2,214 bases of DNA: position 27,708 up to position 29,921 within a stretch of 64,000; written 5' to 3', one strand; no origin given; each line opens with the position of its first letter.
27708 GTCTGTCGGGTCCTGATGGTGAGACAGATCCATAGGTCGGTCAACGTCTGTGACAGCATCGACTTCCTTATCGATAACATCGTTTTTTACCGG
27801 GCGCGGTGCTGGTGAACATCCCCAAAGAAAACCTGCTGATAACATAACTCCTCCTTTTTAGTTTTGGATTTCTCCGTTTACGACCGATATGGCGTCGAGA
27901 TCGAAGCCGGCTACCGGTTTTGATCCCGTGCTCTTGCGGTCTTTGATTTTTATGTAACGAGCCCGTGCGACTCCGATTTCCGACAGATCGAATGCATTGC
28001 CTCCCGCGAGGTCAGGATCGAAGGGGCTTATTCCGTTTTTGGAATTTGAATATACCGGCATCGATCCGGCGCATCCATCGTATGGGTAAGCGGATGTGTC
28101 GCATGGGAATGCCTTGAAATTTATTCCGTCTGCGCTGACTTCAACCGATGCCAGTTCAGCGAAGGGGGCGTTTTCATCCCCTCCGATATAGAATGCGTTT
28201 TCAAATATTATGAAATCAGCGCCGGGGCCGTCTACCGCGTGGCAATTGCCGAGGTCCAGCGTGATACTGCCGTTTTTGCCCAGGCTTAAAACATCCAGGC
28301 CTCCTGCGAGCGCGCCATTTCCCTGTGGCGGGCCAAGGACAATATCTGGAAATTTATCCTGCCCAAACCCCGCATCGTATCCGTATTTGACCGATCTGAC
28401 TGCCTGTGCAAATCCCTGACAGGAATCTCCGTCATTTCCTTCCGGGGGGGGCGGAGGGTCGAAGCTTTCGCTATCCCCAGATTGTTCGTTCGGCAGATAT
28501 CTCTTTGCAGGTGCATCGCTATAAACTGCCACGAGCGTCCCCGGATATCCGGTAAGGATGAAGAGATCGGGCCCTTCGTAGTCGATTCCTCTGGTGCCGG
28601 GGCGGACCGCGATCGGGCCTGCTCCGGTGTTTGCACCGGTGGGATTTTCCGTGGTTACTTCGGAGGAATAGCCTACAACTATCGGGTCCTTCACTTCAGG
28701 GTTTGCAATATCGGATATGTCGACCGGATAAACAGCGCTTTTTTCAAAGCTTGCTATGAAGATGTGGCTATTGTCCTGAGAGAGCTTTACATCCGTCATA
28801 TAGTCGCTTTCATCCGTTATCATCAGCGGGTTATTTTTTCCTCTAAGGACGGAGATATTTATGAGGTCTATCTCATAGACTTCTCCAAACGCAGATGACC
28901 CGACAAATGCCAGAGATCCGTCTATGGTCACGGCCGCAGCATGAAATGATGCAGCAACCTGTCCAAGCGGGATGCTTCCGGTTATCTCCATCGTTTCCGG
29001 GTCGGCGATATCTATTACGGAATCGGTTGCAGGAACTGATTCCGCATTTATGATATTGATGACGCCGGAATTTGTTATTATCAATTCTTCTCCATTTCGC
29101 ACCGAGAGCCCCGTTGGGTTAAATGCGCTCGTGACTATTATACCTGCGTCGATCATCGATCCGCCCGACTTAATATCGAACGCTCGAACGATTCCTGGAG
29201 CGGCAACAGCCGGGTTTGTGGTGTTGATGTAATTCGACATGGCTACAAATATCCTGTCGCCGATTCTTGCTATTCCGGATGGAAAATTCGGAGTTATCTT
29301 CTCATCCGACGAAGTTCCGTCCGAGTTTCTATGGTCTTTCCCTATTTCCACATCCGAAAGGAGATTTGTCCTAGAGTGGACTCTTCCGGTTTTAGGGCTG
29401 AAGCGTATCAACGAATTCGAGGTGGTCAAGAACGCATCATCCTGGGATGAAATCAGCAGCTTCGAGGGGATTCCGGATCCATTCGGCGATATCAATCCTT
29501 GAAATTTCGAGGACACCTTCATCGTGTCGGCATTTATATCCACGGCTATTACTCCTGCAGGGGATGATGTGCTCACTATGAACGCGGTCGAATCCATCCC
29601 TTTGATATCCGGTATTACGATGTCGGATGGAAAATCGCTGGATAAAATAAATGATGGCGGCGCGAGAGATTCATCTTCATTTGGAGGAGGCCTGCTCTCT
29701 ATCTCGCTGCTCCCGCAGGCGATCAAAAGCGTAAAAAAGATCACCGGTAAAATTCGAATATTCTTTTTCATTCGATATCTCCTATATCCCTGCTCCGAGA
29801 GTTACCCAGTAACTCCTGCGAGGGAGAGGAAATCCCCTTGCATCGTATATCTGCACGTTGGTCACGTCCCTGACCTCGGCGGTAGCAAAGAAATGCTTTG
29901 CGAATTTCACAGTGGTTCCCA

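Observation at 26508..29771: Two uncharacterised lipoproteins embedded in a riboswitch-controlled B12 uptake operon: candidate surface corrinoid-binding proteins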

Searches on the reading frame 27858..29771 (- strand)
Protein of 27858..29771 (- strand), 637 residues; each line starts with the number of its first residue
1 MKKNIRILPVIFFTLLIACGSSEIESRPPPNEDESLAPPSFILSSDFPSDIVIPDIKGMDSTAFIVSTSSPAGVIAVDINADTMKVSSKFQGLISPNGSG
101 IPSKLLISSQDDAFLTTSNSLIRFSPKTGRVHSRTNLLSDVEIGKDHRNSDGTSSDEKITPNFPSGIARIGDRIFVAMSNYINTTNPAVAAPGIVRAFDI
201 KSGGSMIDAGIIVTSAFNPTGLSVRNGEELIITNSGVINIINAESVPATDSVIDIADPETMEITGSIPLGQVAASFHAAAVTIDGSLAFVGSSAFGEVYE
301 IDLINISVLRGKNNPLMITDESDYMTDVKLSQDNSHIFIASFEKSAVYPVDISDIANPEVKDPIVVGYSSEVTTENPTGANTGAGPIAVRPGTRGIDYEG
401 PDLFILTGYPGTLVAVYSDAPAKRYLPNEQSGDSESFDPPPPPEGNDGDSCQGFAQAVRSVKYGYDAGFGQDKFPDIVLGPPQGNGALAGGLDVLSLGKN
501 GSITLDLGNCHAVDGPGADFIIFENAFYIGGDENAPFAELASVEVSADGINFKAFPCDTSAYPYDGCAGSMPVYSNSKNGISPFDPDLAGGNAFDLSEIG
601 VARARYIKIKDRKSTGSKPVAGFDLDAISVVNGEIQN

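Call 7: search_protein_families(library=pfam, proteins=[window:27858-29771:-], max_evalue=0.01)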
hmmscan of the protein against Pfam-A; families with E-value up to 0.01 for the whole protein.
window:27858-29771:- (637 aa): 0 families

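Call 8: search_protein_families(library=ncbifam, proteins=[window:27858-29771:-], max_evalue=0.01)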
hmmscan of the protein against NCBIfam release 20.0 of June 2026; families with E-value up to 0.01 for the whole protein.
window:27858-29771:- (637 aa): 1 family
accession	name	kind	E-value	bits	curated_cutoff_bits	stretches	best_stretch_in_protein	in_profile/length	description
NF033170.0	lipo_LIC13355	subfamily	3.4e-10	39.6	120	1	484-556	80-155/273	LIC_13355 family lipoprotein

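Call 9: find_homologous_proteins(query=window:27858-29771:-)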
Query window:27858-29771:- (637 aa): 48 proteins with E <= 0.001 among 8000 candidates.
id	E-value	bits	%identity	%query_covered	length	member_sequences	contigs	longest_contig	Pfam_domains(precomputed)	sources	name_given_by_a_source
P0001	0.0e+0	1397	100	100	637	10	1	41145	-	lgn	-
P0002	2.2e-245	834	61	100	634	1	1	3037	-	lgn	-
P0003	5.3e-244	829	62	97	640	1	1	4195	-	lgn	-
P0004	1.5e-242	825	61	98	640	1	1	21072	-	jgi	jgi:hypothetical protein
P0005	4.9e-239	813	59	100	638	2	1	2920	-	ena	-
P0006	2.8e-234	797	59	100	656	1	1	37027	-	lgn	-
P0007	3.3e-230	784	58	100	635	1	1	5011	-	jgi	-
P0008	3.7e-227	774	59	100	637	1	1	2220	-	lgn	-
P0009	1.8e-221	755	57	98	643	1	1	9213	-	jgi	jgi:hypothetical protein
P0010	2.8e-221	754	56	100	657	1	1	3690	-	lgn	-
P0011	9.2e-221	753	55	100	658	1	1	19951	-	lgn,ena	-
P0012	3.8e-220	751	55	97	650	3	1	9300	-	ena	-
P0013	1.1e-218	746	56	99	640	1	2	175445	-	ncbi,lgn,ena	-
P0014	1.3e-218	746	56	100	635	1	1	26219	-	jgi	-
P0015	1.5e-216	739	55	97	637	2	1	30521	-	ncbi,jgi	ncbi:MAG: hypothetical protein WC683_11950 [bacterium]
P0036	8.5e-199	680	53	97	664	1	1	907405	-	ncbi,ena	-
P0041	2.7e-138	480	42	65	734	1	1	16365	PF02368.25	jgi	jgi:hypothetical protein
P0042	6.3e-120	420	40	94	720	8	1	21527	-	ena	-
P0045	2.4e-72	262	40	59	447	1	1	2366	-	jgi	jgi:hypothetical protein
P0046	2.5e-64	236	62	29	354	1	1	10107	-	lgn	-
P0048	3.1e-51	193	36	59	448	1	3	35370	-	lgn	-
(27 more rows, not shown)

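Call 12: find_encoding_contigs(protein=P0013, flank=10000, max_places=2)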
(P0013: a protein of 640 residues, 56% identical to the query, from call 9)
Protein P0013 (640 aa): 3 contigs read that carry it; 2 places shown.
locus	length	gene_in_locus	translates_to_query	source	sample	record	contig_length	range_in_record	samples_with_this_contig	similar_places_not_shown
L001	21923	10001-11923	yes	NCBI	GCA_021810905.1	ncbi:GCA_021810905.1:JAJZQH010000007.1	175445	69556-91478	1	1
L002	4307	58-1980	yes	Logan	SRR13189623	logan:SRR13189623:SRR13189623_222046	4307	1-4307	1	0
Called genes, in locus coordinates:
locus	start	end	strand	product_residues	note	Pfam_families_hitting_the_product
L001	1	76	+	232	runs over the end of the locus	PF01865:PhoU_div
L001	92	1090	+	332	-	PF01384:PHO4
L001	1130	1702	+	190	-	PF00857:Isochorismatase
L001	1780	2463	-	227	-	PF01555:N6_N4_Mtase, PF01170:UPF0020 (faint)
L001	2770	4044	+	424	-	-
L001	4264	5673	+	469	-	-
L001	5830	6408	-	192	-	PF18765:Polbeta (weak)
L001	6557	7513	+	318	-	-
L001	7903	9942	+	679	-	PF07715:Plug, PF00593:TonB_dep_Rec_b-barrel, PF14905:OMP_b-brl_3 (weak)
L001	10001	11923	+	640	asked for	-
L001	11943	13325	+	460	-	-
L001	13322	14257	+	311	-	PF01497:Peripla_BP_2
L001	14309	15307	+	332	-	PF01032:FecCD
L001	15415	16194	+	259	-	PF00005:ABC_tran, PF02463:SMC_N (faint), PF13304:AAA_21 (faint)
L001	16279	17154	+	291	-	PF00483:NTP_transferase, PF12804:NTP_transf_3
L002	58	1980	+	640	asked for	-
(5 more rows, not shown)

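Call 13: find_encoding_contigs(protein=P0036, flank=10000, max_places=2)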
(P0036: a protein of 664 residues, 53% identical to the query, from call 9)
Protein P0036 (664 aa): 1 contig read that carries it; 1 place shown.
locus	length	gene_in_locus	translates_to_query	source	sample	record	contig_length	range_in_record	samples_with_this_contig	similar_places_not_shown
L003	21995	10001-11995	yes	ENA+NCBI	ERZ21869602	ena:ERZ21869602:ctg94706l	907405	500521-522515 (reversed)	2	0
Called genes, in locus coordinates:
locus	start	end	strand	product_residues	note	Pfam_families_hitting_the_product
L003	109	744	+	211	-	PF04367:DUF502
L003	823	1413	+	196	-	PF14512:TM1586_NiRdase (weak), PF00881:Nitroreductase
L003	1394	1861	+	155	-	PF01668:SmpB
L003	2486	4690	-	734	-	-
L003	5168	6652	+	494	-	PF22544:HYDIN_VesB_CFA65-like_Ig, PF07610:DUF1573, PF15780:ASH, PF22073:Cep192_D4, PF22544:HYDIN_VesB_CFA65-like_Ig, PF15780:ASH, PF22073:Cep192_D4, PF22544:HYDIN_VesB_CFA65-like_Ig, +6 more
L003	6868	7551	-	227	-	PF01555:N6_N4_Mtase, PF01170:UPF0020 (faint), PF08241:Methyltransf_11 (faint), PF01555:N6_N4_Mtase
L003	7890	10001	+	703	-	PF07715:Plug, PF00593:TonB_dep_Rec_b-barrel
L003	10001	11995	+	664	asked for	-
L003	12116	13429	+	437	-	-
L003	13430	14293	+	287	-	PF01497:Peripla_BP_2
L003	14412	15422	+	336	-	PF01032:FecCD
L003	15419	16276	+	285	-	PF00005:ABC_tran, PF02463:SMC_N (faint), PF13304:AAA_21 (faint)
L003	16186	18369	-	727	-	-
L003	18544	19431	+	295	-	PF00483:NTP_transferase, PF12804:NTP_transf_3 (faint)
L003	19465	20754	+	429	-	PF01336:tRNA_anti-codon, PF00152:tRNA-synt_2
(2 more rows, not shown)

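Call 18: search_solved_structures(query=A1, max_evalue=1)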
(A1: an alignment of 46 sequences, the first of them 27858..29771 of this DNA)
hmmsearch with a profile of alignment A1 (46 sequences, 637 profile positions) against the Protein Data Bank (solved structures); distinct sequences matched with E-value up to 1: 2.
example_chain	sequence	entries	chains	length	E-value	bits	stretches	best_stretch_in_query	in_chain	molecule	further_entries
4ovj_A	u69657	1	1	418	0.079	14.4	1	410-467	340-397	Extracellular solute-binding protein family 1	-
2ckd_A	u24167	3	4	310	0.14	13.6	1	226-324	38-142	PUTATIVE S-ADENOSYL-L-METHIONINE-DEPENDENT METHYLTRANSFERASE ML2640 | HYPOTHETICAL PROTEIN ML2640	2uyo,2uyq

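Call 24: find_related_loci(query=A1, collection=genome_contigs, flank=10000)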
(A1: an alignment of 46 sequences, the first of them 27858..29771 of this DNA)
Query A1 (637 aa) in genome_contigs; peptide patterns used: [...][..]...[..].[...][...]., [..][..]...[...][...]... (x = any residue, [..] = any of these).
68 stretches matched a pattern; 15 encode a relative of the query (tblastn E <= 1e-3); 15 distinct loci.
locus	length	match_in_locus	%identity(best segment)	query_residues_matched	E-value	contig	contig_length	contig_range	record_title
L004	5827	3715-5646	54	1-637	0e+0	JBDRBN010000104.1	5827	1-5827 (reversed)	MAG: Pseudomonadota bacterium isolate MEGAHIT-group-1.13 k141_13825987, whole genome shotgun sequence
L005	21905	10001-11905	50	7-637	0e+0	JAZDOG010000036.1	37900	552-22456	MAG: Pseudomonadota bacterium isolate MEGAHIT-group-0.760 k141_7631945, whole genome shotgun sequence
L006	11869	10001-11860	50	19-636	0e+0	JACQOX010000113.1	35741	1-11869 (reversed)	MAG: Deltaproteobacteria bacterium isolate NC_groundwater_1292_Ag_S-0.2um_52_21 S_p2_S4_coassembly_k141_2234246, whole g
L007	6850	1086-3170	41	6-633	4e-156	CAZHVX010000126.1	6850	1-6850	MAG TPA_asm: uncultured Pseudomonadota bacterium isolate SRP256446_co1_199 genome assembly, contig: NODE_7169_length_685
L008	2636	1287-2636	51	18-467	2e-153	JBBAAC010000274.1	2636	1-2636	MAG: bacterium isolate SO_2017_GW3_31 scaffold_18581_c1_OW296A_2017, whole genome shotgun sequence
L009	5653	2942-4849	41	40-633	5e-134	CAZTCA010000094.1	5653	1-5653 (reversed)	MAG TPA_asm: uncultured Pseudomonadota bacterium isolate binchicken_co387_132 genome assembly, contig: NODE_20700_length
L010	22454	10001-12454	42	2-635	1e-98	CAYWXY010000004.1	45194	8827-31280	MAG TPA_asm: uncultured Pseudomonadota bacterium isolate SRP077602_co8_242 genome assembly, contig: NODE_1151_length_451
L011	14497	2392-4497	46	40-633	2e-98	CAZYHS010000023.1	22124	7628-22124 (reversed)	MAG TPA_asm: uncultured Pseudomonadota bacterium isolate SRP263991_co7_362 genome assembly, contig: NODE_3675_length_221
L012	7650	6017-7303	37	3-425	9e-68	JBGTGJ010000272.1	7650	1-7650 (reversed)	MAG: bacterium isolate JTS-RE212 k141_5726577, whole genome shotgun sequence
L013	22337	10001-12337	38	40-632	1e-64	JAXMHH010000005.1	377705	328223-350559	MAG: bacterium isolate STL-UBA1 C1.96.fa-5, whole genome shotgun sequence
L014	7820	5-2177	31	43-632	1e-46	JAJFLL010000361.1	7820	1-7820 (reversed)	MAG: Deltaproteobacteria bacterium isolate OFTM172 OFTM172_360, whole genome shotgun sequence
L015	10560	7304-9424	38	1-634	6e-125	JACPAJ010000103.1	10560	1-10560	MAG: Deltaproteobacteria bacterium isolate NC_groundwater_228_Ag_S-0.2um_45_8 S5_GD2017_2_S2_scaffold_4716, whole genome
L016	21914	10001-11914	56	6-637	0e+0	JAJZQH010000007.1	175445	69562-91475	MAG: bacterium isolate SKS1.bin41 NODE_85_length_175445_cov_12.728659, whole genome shotgun sequence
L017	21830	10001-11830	53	19-637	0e+0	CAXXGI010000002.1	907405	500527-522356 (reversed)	MAG: bacterium isolate 6c96434a-ce13-4ced-a411-5e06885b37c0 genome assembly, contig: contig_2, whole genome shotgun sequ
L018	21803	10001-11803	55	38-635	0e+0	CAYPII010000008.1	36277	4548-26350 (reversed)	MAG TPA_asm: uncultured Myxococcales bacterium isolate SRP141376_co4_47 genome assembly, contig: NODE_2048_length_36277_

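Call 29: predict_structure(alignment_id=A1)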
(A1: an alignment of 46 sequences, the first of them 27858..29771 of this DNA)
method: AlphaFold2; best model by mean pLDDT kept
length: 637 residues; sequences in the alignment: 46
mean_pLDDT: 86.9   pTM: 0.75
mean pLDDT of the five models: 86.9, 85.0, 84.1, 83.5, 82.6
residues with pLDDT >= 90: 391; 70-90: 171; 50-70: 51; < 50: 24
segments of 3 or more residues with pLDDT < 50: 20-31, 428-433, 615-619
pLDDT, mean of each block of 10 residues (from residue 1): 66 68 43 59 76 93 91 93 91 94 96 97 97 96 96 96 95 96 92 97 91 97 90 95 90 95 95 95 88 96 86 93 92 91 91 84 79 60 87 85 87 85 57 64 95 97 83 89 85 86 97 97 85 75 95 85 75 90 94 96 97 56 89 95
secondary structure, 60 per line:
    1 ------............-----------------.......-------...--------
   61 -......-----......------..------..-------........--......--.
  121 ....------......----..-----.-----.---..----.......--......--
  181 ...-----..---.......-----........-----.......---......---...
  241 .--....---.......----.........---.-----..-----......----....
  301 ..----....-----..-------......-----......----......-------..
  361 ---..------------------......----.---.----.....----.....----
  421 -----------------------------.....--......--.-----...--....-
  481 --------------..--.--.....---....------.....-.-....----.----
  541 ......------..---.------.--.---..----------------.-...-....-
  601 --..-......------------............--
elements in order: H7-18 E36-42 E50-52 E62-67 E73-78 E102-109 E112-117 E120-124 E131-136 E164-170 E173-178 E181-183 E194-200 E206-213 E219-225 E229-234 E238-241 E244-247 E251-257 E262-270 E287-292 E297-302 E307-310 E325-330 E336-341 E346-351 E384-389 E403-407 E412-416 E450-454 E457-462 H476-479 E502-506 E510-513 E520-524 E541-546 E592-594 H596-599 E606-611 E624-635

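Call 32: fold_search(model_id=the predicted structure, library=pdb)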
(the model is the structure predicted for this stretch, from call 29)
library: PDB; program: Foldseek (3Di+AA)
matches with E <= 10: 1605; with E <= 0.001: 1082
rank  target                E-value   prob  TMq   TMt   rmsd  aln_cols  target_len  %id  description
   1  8blw_B                2.8e-12  1.00  0.32  0.33  16.2       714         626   13  Vitamin B12 transporter BtuB1 with lipoprotein BtuG1 from B. theta (released 2023-08-16)
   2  3bws_A                2.0e-09  1.00  0.39  0.58   4.8       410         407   15  Crystal structure of the leptospiral antigen Lp49 (released 2008-10-07)
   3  7seu_D                4.1e-09  1.00  0.38  0.73   5.6       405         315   12  Crystal structure of E coli contaminant protein YncE co-purified with a plant protein (released 2022-04-20)
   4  9l3y_B                5.8e-09  1.00  0.38  0.70  20.1       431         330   10  Cryo-EM structure of the G-protein coupled receptor 1 (GPR1) in complex with chemerin and Gi1 (released 2025-03-12)
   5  8hti_B                7.3e-09  1.00  0.40  0.73  18.7       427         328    9  Human Consensus Olfactory Receptor OR52c in Complex with Octanoic Acid (OCA) and G Protein (released 2023-12-20)
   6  8emw_C                8.8e-09  1.00  0.39  0.70  19.9       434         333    9  Phospholipase C beta 3 (PLCb3) in complex with Gbg on liposomes (released 2023-05-24)
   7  7zgq_D                9.7e-09  1.00  0.36  0.57   9.6       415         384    9  Polymerase module of yeast CPF in complex with the yPIM of Cft2 (released 2022-05-25)
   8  7ejk_B                1.1e-08  1.00  0.37  0.66  20.9       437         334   10  Structure of the alpha2A-adrenergic receptor GoA signaling complex bound to oxymetazoline (released 2022-04-13)
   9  8iyj_e                1.1e-08  1.00  0.30  0.31  12.5       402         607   11  Cryo-EM structure of the 48-nm repeat doublet microtubule from mouse sperm (released 2023-07-05)
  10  8otz_f                1.1e-08  1.00  0.23  0.24  18.3       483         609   12  48-nm repeat of the native axonemal doublet microtubule from bovine sperm (released 2023-11-22)
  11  9ijj_Q                1.3e-08  1.00  0.38  0.53  16.9       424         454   11  In situ structure of the central apparatus in mouse sperm axoneme. (released 2025-06-04)
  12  9axv_Am               1.4e-08  1.00  0.38  0.72   6.3       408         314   11  Translating S. pombe ribosome (released 2024-10-16)
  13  9n6z_LQ               1.4e-08  1.00  0.20  0.16  26.3       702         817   11  SSU processome maturation and disassembly, State D (released 2025-11-05)
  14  5c2v_B                1.9e-08  1.00  0.39  0.68   5.1       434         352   13  Kuenenia stuttgartiensis Hydrazine Synthase (released 2015-10-14)
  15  9k3p_B                1.9e-08  1.00  0.37  0.68  19.6       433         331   10  Cryo-EM structure of the unliganded human melanocortin receptor 1 (MC1R)-Gs complex (released 2025-08-06)
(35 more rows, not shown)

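Call 37: search_protein_families(library=pfam, proteins=[P0046, P0041, P0042, L013:11189-12349:+, L014:1140-2183:+, L010:9995-12463:+, L011:2230-4506:+, L013:12346-13782:+, L014:2208-3749:+], max_evalue=5)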
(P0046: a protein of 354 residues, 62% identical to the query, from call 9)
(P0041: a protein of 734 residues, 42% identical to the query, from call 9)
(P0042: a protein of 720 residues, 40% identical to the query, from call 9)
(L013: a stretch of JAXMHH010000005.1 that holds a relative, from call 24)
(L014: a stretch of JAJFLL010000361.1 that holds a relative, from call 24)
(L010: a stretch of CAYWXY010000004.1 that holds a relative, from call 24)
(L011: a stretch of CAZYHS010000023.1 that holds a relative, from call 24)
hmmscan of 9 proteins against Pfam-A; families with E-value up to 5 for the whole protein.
P0046 (354 aa): 1 family
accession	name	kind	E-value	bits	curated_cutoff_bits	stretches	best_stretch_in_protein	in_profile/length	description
PF02368.24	Big_2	-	0.011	16.1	22.8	1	72-111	27-66/79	Bacterial Ig-like domain (group 2)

P0041 (734 aa): 4 families
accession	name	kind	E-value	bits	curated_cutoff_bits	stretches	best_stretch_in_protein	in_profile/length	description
PF02368.24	Big_2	-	7e-06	26.4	22.8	1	502-545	34-77/79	Bacterial Ig-like domain (group 2)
PF01436.27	NHL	-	0.021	15.3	20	0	179-196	3-21/28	NHL repeat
PF20578.4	aBig_2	-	0.061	13.6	27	1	476-543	8-78/89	Atrophied bacterial Ig domain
PF02369.22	Big_1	-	0.15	12.6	34.9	1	488-544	24-89/93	Bacterial Ig-like domain (group 1)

P0042 (720 aa): 2 families
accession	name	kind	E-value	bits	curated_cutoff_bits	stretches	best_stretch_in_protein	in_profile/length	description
PF05887.16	Trypan_PARP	-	0.074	13.5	100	1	460-489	65-95/134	Procyclic acidic repetitive protein (PARP)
PF11371.13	DUF3172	-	0.17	12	25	1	177-227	36-86/139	Protein of unknown function (DUF3172)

L013:11189-12349:+ (386 aa): 0 families

L014:1140-2183:+ (347 aa): 0 families

L010:9995-12463:+ (822 aa): 2 families
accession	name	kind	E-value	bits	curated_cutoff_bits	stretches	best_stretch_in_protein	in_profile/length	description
PF02368.24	Big_2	-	0.00059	20.2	22.8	1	509-550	34-75/79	Bacterial Ig-like domain (group 2)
PF21461.3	HL_N-beta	-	0.011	15.9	27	1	513-542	16-44/57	Hyaluronate lyase, N-terminal beta-sheet domain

L011:2230-4506:+ (758 aa): 0 families

L013:12346-13782:+ (478 aa): 1 family
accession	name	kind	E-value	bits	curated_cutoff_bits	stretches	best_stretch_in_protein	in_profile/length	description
PF06433.17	Me-amine-dh_H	-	0.11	11.9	21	1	295-384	33-126/343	Methylamine dehydrogenase heavy chain (MADH)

L014:2208-3749:+ (513 aa): 7 families
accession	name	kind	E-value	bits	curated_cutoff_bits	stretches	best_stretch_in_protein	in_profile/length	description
PF02239.22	Cytochrom_D1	-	0.00048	19.2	25.5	1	367-468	15-108/368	Cytochrome D1 heme domain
PF25174.1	Beta-prop_THOC3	-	0.0045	16.5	305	1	364-455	107-190/272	THOC3 beta-propeller domain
PF24807.1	WD40_CDC20-Fz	-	0.017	14.9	200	1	362-468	68-166/292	CDC20/Fizzy WD40 domain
PF05860.19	TPS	-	0.025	14.9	33.5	1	347-446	96-187/252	TPS secretion domain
PF01731.26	Arylesterase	-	0.1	13.3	21.3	1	426-466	43-83/86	Arylesterase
PF10282.15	Lactonase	-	0.11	12.1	21.7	1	412-474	59-123/344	Lactonase, 7-bladed beta-propeller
PF13570.13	Beta-prop_ACSF4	-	0.12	12.2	133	1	402-473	18-85/329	Beta-alanine-activating enzyme, beta-propeller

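Call 67: search_protein_families(library=pfam, proteins=[L005:8674-9945:+, P0045], max_evalue=1)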
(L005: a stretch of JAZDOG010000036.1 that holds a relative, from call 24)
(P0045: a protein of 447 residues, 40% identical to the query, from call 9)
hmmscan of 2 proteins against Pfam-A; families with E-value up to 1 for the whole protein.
L005:8674-9945:+ (423 aa): 2 families
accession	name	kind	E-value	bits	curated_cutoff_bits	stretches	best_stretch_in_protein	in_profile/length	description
PF01436.27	NHL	-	0.0002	21.7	20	0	264-284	3-22/28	NHL repeat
PF04625.18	DEC-1_N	-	0.14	11.6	29.2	1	15-111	105-193/403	DEC-1 protein, N-terminal region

P0045 (447 aa): 0 families
